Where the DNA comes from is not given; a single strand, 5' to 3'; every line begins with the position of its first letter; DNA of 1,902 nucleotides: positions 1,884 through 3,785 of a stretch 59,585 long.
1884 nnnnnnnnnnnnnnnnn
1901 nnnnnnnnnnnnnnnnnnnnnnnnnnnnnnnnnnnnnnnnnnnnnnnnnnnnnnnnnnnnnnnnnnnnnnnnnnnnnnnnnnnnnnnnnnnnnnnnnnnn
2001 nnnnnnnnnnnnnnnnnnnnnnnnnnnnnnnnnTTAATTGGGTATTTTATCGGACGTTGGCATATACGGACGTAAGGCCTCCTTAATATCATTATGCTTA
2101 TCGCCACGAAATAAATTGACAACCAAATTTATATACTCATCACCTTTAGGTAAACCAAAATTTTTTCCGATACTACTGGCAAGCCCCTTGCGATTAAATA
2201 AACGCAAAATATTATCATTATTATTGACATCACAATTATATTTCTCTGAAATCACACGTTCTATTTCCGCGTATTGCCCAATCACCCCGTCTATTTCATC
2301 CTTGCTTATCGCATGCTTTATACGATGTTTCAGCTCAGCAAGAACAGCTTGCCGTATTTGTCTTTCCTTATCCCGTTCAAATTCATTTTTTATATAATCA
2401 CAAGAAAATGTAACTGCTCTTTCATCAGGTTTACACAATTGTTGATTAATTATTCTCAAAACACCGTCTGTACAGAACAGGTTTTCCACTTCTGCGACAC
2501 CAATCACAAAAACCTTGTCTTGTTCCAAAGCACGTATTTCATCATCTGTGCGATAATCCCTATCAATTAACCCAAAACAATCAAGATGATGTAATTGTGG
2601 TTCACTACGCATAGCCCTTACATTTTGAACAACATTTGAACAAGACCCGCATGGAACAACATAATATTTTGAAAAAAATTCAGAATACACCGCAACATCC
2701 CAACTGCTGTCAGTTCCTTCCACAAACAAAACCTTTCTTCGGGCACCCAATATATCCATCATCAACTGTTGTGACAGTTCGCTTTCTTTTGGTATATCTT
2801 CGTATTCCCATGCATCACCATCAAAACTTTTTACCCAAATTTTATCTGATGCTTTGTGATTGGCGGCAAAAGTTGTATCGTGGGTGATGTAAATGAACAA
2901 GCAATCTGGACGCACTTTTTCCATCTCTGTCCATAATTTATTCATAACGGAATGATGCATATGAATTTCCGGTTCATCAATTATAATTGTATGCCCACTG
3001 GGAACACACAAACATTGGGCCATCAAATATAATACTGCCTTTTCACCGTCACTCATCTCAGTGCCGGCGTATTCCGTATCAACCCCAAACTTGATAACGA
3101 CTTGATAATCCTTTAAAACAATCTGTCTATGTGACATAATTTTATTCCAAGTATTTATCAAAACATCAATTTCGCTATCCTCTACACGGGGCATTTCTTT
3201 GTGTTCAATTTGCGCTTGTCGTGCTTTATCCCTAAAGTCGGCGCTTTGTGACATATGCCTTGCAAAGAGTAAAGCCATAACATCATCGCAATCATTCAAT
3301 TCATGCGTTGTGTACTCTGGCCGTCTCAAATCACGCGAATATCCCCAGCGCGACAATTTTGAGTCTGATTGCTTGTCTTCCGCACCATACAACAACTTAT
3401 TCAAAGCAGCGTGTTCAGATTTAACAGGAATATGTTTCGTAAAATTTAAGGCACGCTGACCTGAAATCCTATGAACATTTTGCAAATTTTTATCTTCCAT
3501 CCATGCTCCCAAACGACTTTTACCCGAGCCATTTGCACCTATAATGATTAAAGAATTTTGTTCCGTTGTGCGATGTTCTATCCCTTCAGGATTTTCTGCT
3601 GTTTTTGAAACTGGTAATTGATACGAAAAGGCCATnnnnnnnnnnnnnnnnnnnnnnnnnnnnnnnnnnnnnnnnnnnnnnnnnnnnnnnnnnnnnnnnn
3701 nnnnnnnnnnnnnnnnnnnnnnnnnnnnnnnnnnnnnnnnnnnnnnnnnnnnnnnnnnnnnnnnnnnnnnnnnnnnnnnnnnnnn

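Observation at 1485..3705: Single-chain PARIS/OLD-like ABC-ATPase + DUF4435 (Toprim-like) protein translationally coupled to a 2-TM protein: candidate undescribed defence module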

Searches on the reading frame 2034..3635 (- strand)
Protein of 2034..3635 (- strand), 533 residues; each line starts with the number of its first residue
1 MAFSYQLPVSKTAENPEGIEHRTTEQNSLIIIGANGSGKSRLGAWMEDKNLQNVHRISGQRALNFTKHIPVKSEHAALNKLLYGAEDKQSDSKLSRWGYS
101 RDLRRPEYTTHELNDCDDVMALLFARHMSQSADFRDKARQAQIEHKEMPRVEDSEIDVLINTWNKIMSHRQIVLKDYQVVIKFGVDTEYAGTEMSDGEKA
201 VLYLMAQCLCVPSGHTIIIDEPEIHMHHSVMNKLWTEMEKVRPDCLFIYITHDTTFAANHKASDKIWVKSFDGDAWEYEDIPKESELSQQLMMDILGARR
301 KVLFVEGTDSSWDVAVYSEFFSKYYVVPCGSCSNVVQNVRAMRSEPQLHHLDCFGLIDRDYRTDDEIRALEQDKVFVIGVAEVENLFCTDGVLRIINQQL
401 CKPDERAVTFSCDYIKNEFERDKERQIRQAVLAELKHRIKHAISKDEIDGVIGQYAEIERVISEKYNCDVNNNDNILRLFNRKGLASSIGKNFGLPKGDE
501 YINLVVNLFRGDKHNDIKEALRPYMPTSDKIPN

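Call 5: search_protein_families(library=pfam, proteins=[window:2034-3635:-], max_evalue=0.1)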
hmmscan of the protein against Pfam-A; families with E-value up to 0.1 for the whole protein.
window:2034-3635:- (533 aa): 5 families
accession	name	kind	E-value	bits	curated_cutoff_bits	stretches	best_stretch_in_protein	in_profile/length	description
PF14491.11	DUF4435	-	2.8e-18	67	27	1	302-483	4-206/238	Protein of unknown function (DUF4435)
PF13304.12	AAA_21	-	1.7e-10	41.9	27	1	184-255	228-301/304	AAA domain, putative AbiEii toxin, Type IV TA system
PF02463.25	SMC_N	-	0.0025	17.7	40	1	25-261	23-206/220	RecF/RecN/SMC N terminal domain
PF13401.12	AAA_22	-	0.0026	18.5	27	0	25-53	4-32/130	AAA domain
PF00005.33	ABC_tran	-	0.011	16.8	25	0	25-222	10-135/137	ABC transporter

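Call 6: search_protein_families(library=padloc, proteins=[window:2034-3635:-], max_evalue=0.1)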
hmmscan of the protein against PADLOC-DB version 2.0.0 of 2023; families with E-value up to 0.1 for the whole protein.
window:2034-3635:- (533 aa): 56 families (the best 25 are shown)
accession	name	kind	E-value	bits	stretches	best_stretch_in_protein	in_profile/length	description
PDLC02982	AriAB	-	9.9e-132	438.4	1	22-527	41-566/570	-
PDLC02983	AriB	-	1.8e-17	62.2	1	299-476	1-179/236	-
PDLC02981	AriAB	-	1e-14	52.2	1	187-386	303-520/694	-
PDLC02980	AriA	-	4.7e-14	51.1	1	127-255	189-301/304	-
PDLC02335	AbiLi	-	2.2e-11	41.4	1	27-271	77-253/326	AbiLi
PDLC04135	mad3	-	2.6e-11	41.7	1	115-269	203-337/374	mads_3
PDLC04164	AriA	-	5.6e-10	37.2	1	21-259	22-238/253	-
PDLC03878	NsnB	-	8.9e-10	36.8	1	134-234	148-257/345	-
PDLC04175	HEC-01A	-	1.8e-08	31.8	1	184-272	239-327/363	-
PDLC00285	PtuA1|PtuA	-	6.1e-08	30.3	1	185-255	254-328/432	AAA ATPase domain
PDLC00075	GajA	-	9.7e-08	29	1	173-238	228-293/536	AAA ATPase domain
PDLC00266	PtuA1|PtuA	-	1.3e-07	29.3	2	29-86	28-85/483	AAA ATPase domain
PDLC04244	PDC-M01A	-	1.8e-07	28.3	1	159-239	294-372/482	-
PDLC02914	ATPase-Toprim_I-B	-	3.4e-07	27.8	1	215-389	204-380/443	-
PDLC00265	PtuA1|PtuA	-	4.2e-07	27.4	1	157-227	270-339/479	AAA ATPase domain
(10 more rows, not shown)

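Call 9: search_protein_families(library=ncbifam, proteins=[window:2034-3635:-], max_evalue=0.01)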
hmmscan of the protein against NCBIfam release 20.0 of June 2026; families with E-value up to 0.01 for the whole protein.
window:2034-3635:- (533 aa): 9 families
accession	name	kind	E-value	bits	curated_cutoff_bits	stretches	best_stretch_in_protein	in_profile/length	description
NF000355.4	ribo_prot_ABC_F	equivalog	1.9e-07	30.3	380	1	192-259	428-491/499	ribosomal protection-like ABC-F family protein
TIGR04435.1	restrict_AAA_1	hypoth_equivalog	1.5e-05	23.9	300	1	149-227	353-432/568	restriction system-associated AAA family ATPase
NF000169.2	ABCF_Sal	exception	3.1e-05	22.8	725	1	193-266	130-198/542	Sal family ABC-F type ribosomal protection protein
NF045998.1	cleave_ABC_plasm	equivalog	0.00075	17.9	500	0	181-261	590-669/673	Mbov_0121 family peptidase domain-containing ABC transporter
TIGR02211.1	LolD_lipo_ex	equivalog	0.00092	18.8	307.75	0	182-260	128-208/221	lipoprotein-releasing ABC transporter ATP-binding protein LolD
NF038234.1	retron_eff_Eco8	equivalog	0.0012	17.5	250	0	216-241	275-300/679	retron Eco8 family effector endonuclease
TIGR04520.1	ECF_ATPase_1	equivalog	0.0023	17.4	315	0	3-44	8-46/269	energy-coupling factor transporter ATPase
NF040873.1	AztA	equivalog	0.008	15.8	220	0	18-42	10-34/191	zinc ABC transporter ATP-binding protein AztA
TIGR03411.1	urea_trans_UrtD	equivalog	0.0082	15.8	304.1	0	171-259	121-207/242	urea ABC transporter ATP-binding protein UrtD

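Call 10: search_protein_families(library=phrogs, proteins=[window:2034-3635:-], max_evalue=0.01)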
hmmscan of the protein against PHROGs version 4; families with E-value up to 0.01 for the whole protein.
window:2034-3635:- (533 aa): 7 families
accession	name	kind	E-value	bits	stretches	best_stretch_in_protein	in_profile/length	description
phrog_25246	-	moron, auxiliary metabolic gene and host takeover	2e-116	390.9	1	25-525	92-609/616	ABC transporter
phrog_8323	-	unknown function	1.9e-08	34.3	1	76-287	162-392/623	-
phrog_7507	-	unknown function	3.3e-08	34.3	1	156-252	339-445/483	-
phrog_5836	-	unknown function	9.9e-07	28.1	0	179-255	269-348/1071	-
phrog_9802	-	unknown function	1.1e-06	29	1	215-255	286-326/438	-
phrog_8066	-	unknown function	9.2e-06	25.8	1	27-235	188-405/522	-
phrog_293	-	moron, auxiliary metabolic gene and host takeover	0.0056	15.7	0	192-259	267-334/1058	ABC transporter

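Call 30: find_homologous_proteins(query=window:2034-3635:-, max_evalue=1e-20)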
Query window:2034-3635:- (533 aa): 1917 proteins with E <= 1e-20 among 8000 candidates; the best 120 are listed.
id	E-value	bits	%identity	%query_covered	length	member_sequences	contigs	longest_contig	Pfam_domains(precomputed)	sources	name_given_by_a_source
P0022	0.0e+0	1155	93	100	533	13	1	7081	PF14491.12,PF13304.13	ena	-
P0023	3.7e-202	691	59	100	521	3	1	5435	PF14491.12,PF13304.13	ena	-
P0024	3.9e-201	687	58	100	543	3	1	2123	PF14491.12,PF02463.26,PF13304.13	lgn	-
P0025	1.1e-200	686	57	100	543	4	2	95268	PF14491.12,PF13304.13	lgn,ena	-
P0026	4.9e-196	670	56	100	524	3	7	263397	PF14491.12,PF13304.13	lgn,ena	-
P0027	6.4e-189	647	55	100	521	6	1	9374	PF14491.12,PF13304.13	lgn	-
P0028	7.1e-189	647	56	100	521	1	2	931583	PF14491.12,PF13304.13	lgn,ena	-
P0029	8.9e-185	633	56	100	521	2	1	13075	PF14491.12,PF13304.13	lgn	-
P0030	4.3e-184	631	55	100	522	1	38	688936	PF14491.12,PF13304.13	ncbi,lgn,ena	-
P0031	2.9e-175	602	51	100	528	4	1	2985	PF14491.12,PF13304.13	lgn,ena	-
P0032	2.5e-173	596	52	100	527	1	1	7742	PF14491.12,PF13304.13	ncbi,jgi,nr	ncbi:MAG: DUF4435 domain-containing protein [Bacteroidales bacterium]|jgi:ABC-type lipoprotein expor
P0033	5.2e-158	545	48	100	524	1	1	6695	PF14491.12,PF02463.26,PF13304.13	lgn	-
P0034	1.2e-137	478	46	98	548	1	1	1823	PF14491.12,PF13304.13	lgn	-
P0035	1.4e-137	478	45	100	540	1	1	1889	PF14491.12,PF13304.13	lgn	-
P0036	1.5e-137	477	45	95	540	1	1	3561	PF14491.12,PF13304.13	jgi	jgi:ABC-type cobalamin/Fe3+-siderophores transport system ATPase subunit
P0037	2.0e-137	477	45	100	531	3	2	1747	PF14491.12,PF13304.13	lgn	-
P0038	4.5e-137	476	44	98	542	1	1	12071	PF14491.12,PF13304.13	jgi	jgi:ABC-type cobalamin/Fe3+-siderophores transport system ATPase subunit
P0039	1.5e-136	474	43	98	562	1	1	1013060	PF14491.12,PF00005.34,PF13304.13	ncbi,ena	-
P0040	2.5e-136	473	47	98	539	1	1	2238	PF14491.12,PF13304.13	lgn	-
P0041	4.1e-136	473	44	99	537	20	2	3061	PF14491.12,PF13304.13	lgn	-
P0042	4.8e-136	473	44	99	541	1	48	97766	PF14491.12,PF13304.13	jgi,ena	-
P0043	7.2e-136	472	44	98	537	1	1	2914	PF14491.12,PF00005.34,PF13304.13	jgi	jgi:ABC-type cobalamin/Fe3+-siderophores transport system ATPase subunit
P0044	1.2e-135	471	44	98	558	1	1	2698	PF14491.12,PF13304.13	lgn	-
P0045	1.7e-135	471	44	99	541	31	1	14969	PF14491.12,PF13304.13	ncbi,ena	-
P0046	2.2e-135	470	44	99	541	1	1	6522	PF14491.12,PF13304.13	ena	-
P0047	2.7e-135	470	45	98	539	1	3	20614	PF14491.12,PF00005.34,PF13304.13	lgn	-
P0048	6.6e-135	469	44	98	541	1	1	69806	PF14491.12,PF13304.13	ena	-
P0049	1.4e-134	468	44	100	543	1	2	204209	PF14491.12,PF00005.34,PF13304.13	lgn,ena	-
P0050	3.5e-134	466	45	99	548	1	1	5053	PF14491.12,PF13304.13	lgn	-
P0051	3.9e-134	466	44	95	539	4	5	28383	PF14491.12,PF13304.13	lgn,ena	-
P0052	4.3e-134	466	44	99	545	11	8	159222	PF14491.12,PF13304.13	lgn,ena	-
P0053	5.0e-134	466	44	98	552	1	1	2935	PF14491.12,PF13304.13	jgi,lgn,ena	-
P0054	5.1e-134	466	43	99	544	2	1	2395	PF14491.12,PF13304.13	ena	-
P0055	6.6e-134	465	43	98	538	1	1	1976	PF14491.12,PF13304.13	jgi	jgi:ABC-type cobalamin/Fe3+-siderophores transport system ATPase subunit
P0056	9.4e-134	465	44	98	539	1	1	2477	PF14491.12,PF13304.13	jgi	-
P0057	1.2e-133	465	44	95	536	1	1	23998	PF14491.12,PF13304.13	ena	-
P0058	1.4e-133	464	43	99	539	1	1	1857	PF14491.12,PF02463.26,PF13304.13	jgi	jgi:hypothetical protein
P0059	1.6e-133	464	44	98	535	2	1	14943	PF14491.12,PF13304.13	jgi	-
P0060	2.1e-133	464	44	99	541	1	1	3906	PF14491.12,PF13304.13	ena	-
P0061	2.9e-133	463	42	100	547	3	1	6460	PF14491.12,PF00005.34,PF13304.13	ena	-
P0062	2.9e-133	463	43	98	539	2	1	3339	PF14491.12,PF13304.13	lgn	-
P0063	3.4e-133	463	44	98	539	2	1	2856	PF14491.12,PF00005.34,PF13304.13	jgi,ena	-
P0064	4.7e-133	463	44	100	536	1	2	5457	PF14491.12,PF13304.13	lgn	-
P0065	5.9e-133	462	41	99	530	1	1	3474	PF14491.12,PF13304.13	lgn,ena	-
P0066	8.5e-133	462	44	98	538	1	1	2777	PF14491.12,PF13304.13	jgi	jgi:ABC-type cobalamin/Fe3+-siderophores transport system ATPase subunit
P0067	8.8e-133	462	43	100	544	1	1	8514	PF14491.12,PF00005.34,PF13304.13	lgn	-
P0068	9.0e-133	462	44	99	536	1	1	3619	PF14491.12,PF02463.26,PF13304.13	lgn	-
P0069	1.0e-132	462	44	99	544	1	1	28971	PF14491.12,PF13304.13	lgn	-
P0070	1.8e-132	461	43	99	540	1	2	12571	PF14491.12,PF00005.34,PF13304.13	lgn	-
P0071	2.0e-132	461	44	99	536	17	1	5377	PF14491.12,PF13304.13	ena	-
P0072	2.1e-132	461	44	99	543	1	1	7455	PF14491.12,PF13304.13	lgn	-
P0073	2.3e-132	460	43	99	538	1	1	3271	PF14491.12,PF13304.13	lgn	-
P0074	2.9e-132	460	43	99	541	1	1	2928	PF14491.12,PF13304.13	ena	-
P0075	3.2e-132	460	44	99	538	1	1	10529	PF14491.12,PF13304.13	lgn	-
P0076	3.9e-132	460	43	99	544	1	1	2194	PF14491.12,PF13304.13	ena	-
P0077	4.0e-132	460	44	99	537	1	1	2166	PF14491.12,PF13304.13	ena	-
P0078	4.0e-132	460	44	96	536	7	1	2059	PF14491.12,PF13304.13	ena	-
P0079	4.5e-132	459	43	98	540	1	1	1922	PF14491.12,PF13304.13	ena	-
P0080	8.3e-132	459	42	99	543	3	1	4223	PF14491.12,PF00005.34,PF13304.13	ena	-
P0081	8.4e-132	459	43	99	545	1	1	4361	PF14491.12,PF13304.13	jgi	jgi:ABC-type cobalamin/Fe3+-siderophores transport system ATPase subunit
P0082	9.2e-132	458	43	99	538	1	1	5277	PF14491.12,PF13304.13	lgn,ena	-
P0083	9.5e-132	458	44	99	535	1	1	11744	PF14491.12,PF13304.13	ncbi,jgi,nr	ncbi:MAG: DUF4435 domain-containing protein [Helicobacteraceae bacterium]|jgi:ABC-type cobalamin/Fe3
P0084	9.9e-132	458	44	98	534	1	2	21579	PF14491.12,PF13304.13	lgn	-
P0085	1.1e-131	458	44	98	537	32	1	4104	PF14491.12,PF13304.13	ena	-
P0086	1.1e-131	458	42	99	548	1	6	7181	PF14491.12,PF13304.13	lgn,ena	-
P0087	1.8e-131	457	44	98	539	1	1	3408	PF14491.12,PF13304.13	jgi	-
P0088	1.9e-131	457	42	99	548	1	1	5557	PF14491.12,PF13304.13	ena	-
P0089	1.9e-131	457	44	98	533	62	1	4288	PF14491.12,PF00005.34,PF13304.13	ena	-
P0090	2.0e-131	457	42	100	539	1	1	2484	PF14491.12,PF13304.13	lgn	-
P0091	2.1e-131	457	44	99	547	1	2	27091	PF14491.12,PF13304.13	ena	-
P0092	2.3e-131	457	43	99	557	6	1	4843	PF14491.12,PF00005.34,PF13175.13,PF13304.13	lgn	-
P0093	2.3e-131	457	44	99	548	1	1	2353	PF14491.12,PF13304.13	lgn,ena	-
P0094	2.3e-131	457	43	99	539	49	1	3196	PF14491.12,PF13304.13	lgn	-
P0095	2.4e-131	457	43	98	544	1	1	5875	PF14491.12,PF13304.13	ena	-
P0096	2.9e-131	457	43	98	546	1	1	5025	PF14491.12,PF13304.13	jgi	jgi:ABC-type cobalamin/Fe3+-siderophores transport system ATPase subunit/ArsR family metal-binding t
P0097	2.9e-131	457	43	99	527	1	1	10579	PF14491.12,PF13304.13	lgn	-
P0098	4.3e-131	456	43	99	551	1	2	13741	PF14491.12,PF13304.13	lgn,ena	-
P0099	4.4e-131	456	44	98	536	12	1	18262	PF14491.12,PF13304.13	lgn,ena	-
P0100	5.1e-131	456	45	96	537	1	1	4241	PF14491.12,PF13304.13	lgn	-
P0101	5.1e-131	456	44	99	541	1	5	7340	PF14491.12,PF00005.34,PF13304.13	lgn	-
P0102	5.1e-131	456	42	100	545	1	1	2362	PF14491.12,PF13304.13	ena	-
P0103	6.0e-131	456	42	99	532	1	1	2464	PF14491.12,PF13304.13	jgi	jgi:ABC-type cobalamin/Fe3+-siderophores transport system ATPase subunit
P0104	6.9e-131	456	43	100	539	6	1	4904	PF14491.12,PF13304.13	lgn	-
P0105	9.3e-131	455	42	98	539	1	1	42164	PF14491.12,PF13304.13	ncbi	-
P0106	1.1e-130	455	43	99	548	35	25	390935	PF14491.12,PF02463.26,PF13304.13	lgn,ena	-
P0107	1.1e-130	455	42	100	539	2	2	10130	PF14491.12,PF13304.13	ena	-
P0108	1.1e-130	455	44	98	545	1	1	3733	PF14491.12,PF13304.13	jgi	jgi:predicted ATPase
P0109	1.6e-130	454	44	99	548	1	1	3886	PF14491.12,PF13304.13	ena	-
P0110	1.6e-130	454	44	95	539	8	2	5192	PF14491.12,PF13304.13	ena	-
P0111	1.7e-130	454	43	100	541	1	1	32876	PF14491.12,PF13304.13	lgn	-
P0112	1.8e-130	454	43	100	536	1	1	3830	PF14491.12,PF13304.13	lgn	-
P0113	1.8e-130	454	43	99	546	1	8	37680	PF14491.12,PF13304.13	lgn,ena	-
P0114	3.1e-130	453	45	99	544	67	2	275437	PF14491.12,PF13304.13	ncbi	-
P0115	4.5e-130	453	43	99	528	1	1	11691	PF14491.12,PF13304.13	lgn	-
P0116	5.0e-130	453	44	98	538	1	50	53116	PF14491.12,PF13304.13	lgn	-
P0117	5.8e-130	452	42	99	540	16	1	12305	PF14491.12,PF00005.34,PF13175.13,PF02463.26,PF13304.13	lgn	-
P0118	6.5e-130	452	42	100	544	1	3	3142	PF14491.12,PF02463.26,PF13304.13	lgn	-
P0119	6.8e-130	452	44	98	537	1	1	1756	PF14491.12,PF02463.26,PF13304.13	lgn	-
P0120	6.9e-130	452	43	95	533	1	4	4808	PF14491.12,PF13304.13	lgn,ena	-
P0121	7.2e-130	452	43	99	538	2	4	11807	PF14491.12,PF13175.13,PF13304.13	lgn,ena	-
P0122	8.0e-130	452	44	99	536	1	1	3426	PF14491.12,PF13304.13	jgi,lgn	jgi:ABC-type dipeptide/oligopeptide/nickel transport system ATPase subunit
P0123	8.5e-130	452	44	99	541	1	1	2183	PF14491.12,PF13304.13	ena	-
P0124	9.9e-130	452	43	100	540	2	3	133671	PF14491.12,PF00005.34,PF13175.13,PF02463.26,PF13304.13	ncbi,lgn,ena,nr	ncbi:MAG: DUF4435 domain-containing protein [Clostridia bacterium]|nr:DUF4435 domain-containing prot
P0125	1.1e-129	452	44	96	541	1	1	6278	PF14491.12,PF13304.13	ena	-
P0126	1.2e-129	451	43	100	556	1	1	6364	PF14491.12,PF13304.13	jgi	jgi:energy-coupling factor transporter ATP-binding protein EcfA2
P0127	1.3e-129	451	43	95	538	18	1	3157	PF14491.12,PF13304.13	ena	-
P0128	1.7e-129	451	45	95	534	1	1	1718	PF14491.12,PF13304.13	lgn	-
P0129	1.8e-129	451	42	100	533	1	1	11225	PF14491.12,PF13304.13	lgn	-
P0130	1.8e-129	451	42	100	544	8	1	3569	PF14491.12,PF02463.26,PF13304.13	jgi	-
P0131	1.9e-129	451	42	99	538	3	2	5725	PF14491.12,PF00005.34,PF13304.13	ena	-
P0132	2.1e-129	451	44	99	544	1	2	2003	PF14491.12,PF13304.13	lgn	-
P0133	2.2e-129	451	44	100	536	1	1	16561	PF14491.12,PF13304.13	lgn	-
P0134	2.3e-129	451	43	100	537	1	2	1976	PF14491.12,PF13304.13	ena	-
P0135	2.4e-129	450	42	99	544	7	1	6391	PF14491.12,PF13304.13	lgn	-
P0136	2.5e-129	450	45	93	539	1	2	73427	PF14491.12,PF13304.13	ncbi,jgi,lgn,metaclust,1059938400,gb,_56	metaclust:\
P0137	2.7e-129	450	44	95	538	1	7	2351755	PF14491.12,PF13304.13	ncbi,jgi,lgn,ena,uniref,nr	ncbi:DUF4435 domain-containing protein [Fusobacterium hwasookii]|uniref:DUF4435 domain-containing pr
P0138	2.8e-129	450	44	99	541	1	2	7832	PF14491.12,PF13304.13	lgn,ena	-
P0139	2.9e-129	450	44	99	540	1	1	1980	PF14491.12,PF13304.13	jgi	jgi:ABC-type cobalamin/Fe3+-siderophores transport system ATPase subunit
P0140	3.0e-129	450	41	100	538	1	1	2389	PF14491.12,PF00005.34,PF13304.13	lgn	-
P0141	3.1e-129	450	44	95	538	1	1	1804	PF14491.12,PF13304.13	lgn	-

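Call 39: find_encoding_contigs(protein=P0030, flank=4000, max_places=4)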
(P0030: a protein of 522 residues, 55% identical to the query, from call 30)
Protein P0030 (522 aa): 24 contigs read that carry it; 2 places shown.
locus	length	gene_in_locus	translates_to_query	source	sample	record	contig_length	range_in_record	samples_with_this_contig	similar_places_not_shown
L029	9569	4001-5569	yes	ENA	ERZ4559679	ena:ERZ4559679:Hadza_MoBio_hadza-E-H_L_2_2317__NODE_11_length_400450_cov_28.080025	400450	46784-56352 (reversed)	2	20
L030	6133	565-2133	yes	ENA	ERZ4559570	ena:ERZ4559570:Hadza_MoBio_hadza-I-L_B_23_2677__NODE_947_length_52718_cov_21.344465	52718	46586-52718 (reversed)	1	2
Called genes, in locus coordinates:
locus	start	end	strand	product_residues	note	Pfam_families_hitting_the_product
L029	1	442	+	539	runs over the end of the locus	PF00118:Cpn60_TCP1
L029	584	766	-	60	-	-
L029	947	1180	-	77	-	-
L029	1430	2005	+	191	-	PF13505:OMP_b-brl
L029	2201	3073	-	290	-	-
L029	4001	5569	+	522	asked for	PF13304:AAA_21, PF14491:DUF4435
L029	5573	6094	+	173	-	-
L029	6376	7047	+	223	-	-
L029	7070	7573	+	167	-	-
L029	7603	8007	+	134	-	-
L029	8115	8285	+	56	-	-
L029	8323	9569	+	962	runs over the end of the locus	PF07693:KAP_NTPase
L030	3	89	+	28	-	?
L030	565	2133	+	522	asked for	PF13304:AAA_21, PF14491:DUF4435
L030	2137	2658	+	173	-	-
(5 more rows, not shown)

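Call 40: find_encoding_contigs(protein=P0028, flank=4000, max_places=2)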
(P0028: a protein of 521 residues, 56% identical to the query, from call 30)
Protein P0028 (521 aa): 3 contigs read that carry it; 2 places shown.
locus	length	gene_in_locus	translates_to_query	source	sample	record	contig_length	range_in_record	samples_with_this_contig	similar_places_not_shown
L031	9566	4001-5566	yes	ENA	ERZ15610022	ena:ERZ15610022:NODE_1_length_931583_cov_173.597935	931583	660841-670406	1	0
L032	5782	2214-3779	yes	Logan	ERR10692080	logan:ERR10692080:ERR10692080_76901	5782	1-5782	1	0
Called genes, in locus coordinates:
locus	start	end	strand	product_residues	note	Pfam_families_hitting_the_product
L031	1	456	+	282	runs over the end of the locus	PF07661:MORN_2 (faint)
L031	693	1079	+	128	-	-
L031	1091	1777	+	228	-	PF00226:DnaJ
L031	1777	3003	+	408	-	-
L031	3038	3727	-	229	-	PF02195:ParB_N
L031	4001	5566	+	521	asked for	PF13304:AAA_21 (weak), PF14491:DUF4435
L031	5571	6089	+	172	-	-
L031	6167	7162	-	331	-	-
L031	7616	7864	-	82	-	-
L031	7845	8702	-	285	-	-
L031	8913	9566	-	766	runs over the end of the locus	PF02463:SMC_N (faint), PF13166:AAA_13, PF13304:AAA_21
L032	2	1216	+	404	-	?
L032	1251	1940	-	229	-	PF02195:ParB_N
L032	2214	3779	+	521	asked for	PF13304:AAA_21 (weak), PF14491:DUF4435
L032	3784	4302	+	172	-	-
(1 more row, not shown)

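Call 41: find_encoding_contigs(protein=P0026, flank=4000, max_places=3)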
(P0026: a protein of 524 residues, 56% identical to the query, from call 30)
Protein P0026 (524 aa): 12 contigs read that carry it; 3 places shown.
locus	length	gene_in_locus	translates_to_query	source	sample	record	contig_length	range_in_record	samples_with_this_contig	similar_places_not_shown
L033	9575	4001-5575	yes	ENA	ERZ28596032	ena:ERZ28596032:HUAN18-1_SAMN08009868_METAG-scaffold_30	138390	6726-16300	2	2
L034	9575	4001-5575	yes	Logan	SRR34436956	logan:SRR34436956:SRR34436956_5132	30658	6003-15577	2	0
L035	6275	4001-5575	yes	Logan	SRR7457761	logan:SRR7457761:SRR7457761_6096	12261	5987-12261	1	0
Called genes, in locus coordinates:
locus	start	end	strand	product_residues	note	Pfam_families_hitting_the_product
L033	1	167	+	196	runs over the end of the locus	PF00462:Glutaredoxin (faint)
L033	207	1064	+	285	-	PF02674:Colicin_V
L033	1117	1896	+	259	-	-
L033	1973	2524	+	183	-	-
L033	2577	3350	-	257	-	PF23091:TNFR_ELAPOR1_6th (faint)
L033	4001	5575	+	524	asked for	PF13304:AAA_21 (weak), PF14491:DUF4435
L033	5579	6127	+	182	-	-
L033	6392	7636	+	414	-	PF01136:Peptidase_U32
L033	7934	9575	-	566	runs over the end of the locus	-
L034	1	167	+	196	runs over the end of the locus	PF00462:Glutaredoxin (faint)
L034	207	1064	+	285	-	PF02674:Colicin_V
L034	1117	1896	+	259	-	-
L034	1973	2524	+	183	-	-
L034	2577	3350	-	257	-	PF23091:TNFR_ELAPOR1_6th (faint)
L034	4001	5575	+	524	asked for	PF13304:AAA_21 (weak), PF14491:DUF4435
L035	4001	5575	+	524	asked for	PF13304:AAA_21 (weak), PF14491:DUF4435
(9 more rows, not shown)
